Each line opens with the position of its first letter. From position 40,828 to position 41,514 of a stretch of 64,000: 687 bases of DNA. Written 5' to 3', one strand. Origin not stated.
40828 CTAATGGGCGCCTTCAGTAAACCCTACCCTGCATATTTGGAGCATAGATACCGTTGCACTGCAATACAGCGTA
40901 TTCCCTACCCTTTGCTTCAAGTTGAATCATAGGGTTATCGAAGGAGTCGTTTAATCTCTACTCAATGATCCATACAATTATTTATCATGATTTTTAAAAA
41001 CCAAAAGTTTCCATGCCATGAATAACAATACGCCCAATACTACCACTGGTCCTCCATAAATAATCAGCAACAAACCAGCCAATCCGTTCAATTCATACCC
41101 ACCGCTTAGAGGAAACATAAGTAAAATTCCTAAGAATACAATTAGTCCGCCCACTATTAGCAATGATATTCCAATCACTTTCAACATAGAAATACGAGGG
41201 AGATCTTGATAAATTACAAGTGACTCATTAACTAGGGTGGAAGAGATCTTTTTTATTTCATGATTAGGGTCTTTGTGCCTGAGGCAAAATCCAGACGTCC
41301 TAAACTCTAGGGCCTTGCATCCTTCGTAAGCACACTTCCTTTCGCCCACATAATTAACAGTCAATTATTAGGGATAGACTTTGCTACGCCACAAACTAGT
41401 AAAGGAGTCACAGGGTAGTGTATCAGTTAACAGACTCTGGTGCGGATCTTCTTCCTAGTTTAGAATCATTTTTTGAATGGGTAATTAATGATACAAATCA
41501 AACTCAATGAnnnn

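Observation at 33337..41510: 8,078-bp insertion that replaced the 3' end of the FAS1-HxlR gene and left the original end as a relic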

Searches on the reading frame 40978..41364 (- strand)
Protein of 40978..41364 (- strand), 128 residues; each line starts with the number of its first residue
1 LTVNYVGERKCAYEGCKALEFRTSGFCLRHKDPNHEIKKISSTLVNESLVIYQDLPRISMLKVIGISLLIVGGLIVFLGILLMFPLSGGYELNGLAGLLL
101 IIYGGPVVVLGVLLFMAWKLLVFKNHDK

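Call 10: search_protein_families(library=pfam, proteins=[window:40978-41364:-], max_evalue=0.01)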
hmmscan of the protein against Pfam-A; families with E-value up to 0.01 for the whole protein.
window:40978-41364:- (128 aa): 0 families

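Call 11: search_protein_families(library=phrogs, proteins=[window:40978-41364:-], max_evalue=0.01)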
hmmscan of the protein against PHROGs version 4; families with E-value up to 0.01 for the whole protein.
window:40978-41364:- (128 aa): 0 families

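Call 49: find_encoding_contigs(protein=window:40978-41364:-, flank=10000, max_places=8)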
Protein window:40978-41364:- (128 aa): no gene with exactly this product is on record in the collection.

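Call 53: search_protein_families(library=padloc, proteins=[window:40978-41364:-], max_evalue=0.01)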
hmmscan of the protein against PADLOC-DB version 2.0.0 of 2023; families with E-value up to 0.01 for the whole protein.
window:40978-41364:- (128 aa): 0 families

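Call 54: search_protein_families(library=ncbifam, proteins=[window:40978-41364:-], max_evalue=0.01)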
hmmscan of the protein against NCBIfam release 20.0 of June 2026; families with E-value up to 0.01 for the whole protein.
window:40978-41364:- (128 aa): 0 families
